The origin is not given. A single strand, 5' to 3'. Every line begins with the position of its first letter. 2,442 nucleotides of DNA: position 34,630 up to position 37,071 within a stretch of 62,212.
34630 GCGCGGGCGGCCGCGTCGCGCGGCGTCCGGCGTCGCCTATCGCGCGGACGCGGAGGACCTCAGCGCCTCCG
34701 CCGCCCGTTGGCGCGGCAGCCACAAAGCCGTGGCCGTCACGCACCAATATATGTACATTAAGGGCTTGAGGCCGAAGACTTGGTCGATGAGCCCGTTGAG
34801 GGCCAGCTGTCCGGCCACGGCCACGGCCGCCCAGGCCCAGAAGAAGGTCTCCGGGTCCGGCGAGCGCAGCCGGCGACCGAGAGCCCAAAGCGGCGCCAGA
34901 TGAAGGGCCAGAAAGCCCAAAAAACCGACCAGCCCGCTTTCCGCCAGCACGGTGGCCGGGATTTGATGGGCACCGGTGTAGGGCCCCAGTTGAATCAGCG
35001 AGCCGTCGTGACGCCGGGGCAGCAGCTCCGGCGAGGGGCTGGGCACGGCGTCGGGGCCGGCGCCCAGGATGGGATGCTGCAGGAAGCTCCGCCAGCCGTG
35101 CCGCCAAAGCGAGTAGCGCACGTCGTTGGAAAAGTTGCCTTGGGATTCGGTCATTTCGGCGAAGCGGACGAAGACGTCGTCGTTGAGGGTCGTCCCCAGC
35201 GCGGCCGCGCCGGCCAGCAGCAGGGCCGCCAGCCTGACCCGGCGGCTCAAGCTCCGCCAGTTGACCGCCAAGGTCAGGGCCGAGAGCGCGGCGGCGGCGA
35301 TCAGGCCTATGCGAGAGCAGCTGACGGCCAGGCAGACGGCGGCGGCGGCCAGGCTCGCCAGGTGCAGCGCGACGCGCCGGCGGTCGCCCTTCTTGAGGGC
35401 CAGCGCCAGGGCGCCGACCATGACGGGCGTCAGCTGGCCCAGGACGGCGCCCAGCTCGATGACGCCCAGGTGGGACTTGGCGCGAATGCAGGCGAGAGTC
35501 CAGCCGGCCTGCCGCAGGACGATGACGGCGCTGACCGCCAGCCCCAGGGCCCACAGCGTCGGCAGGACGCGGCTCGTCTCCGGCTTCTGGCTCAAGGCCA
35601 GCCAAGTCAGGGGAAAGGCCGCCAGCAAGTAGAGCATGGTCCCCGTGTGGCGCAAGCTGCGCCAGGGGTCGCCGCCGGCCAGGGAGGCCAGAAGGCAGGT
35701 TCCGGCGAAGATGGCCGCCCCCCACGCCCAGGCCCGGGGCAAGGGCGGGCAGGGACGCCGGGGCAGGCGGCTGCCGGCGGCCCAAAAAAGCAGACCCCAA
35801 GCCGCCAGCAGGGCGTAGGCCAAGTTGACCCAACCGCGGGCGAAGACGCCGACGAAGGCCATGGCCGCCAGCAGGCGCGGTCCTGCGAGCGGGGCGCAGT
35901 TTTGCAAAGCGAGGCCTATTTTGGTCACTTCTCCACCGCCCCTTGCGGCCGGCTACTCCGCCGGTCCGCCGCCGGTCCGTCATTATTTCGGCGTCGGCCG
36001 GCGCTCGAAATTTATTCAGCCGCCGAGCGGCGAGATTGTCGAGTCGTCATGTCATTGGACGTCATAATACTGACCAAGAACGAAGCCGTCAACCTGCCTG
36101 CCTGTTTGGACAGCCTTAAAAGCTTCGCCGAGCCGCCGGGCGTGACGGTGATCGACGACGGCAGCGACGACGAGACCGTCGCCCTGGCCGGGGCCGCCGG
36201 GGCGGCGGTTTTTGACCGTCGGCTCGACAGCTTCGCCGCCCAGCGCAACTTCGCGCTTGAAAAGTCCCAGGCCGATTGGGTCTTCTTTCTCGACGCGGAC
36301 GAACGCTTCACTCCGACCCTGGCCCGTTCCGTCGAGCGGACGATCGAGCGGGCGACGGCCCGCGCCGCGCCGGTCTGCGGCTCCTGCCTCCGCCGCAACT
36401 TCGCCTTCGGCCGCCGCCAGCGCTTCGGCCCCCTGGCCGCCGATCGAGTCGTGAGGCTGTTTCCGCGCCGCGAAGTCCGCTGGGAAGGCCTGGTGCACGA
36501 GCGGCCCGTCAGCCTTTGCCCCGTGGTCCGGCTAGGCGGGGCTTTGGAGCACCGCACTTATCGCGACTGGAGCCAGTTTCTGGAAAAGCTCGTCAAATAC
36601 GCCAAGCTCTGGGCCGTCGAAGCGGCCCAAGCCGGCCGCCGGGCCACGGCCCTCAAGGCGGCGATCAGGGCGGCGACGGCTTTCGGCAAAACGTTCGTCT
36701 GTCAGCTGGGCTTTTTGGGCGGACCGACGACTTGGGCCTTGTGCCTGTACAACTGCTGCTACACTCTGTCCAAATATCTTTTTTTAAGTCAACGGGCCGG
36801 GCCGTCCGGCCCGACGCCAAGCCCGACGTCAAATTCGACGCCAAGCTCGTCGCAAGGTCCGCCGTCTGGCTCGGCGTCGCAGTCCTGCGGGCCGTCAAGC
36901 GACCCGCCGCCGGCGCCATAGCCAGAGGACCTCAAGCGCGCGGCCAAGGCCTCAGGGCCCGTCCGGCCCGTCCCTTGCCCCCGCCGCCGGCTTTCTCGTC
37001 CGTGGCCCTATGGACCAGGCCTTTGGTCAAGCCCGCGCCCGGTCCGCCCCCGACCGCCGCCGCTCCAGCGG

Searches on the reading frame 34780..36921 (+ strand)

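Call 8: search_protein_families(library=pfam, proteins=[window:34780-36921:+], max_evalue=0.001)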
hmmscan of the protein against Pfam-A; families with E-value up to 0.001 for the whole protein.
window:34780-36921:+ (713 aa): 2 families
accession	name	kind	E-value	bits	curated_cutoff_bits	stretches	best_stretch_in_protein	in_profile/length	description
PF00535.33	Glycos_transf_2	-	2.8e-16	60.3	23.3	1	428-547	2-126/168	Glycosyl transferase family 2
PF13704.12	Glyco_tranf_2_4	-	5.2e-05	24.1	27.5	1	433-510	1-84/98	Glycosyl transferase family 2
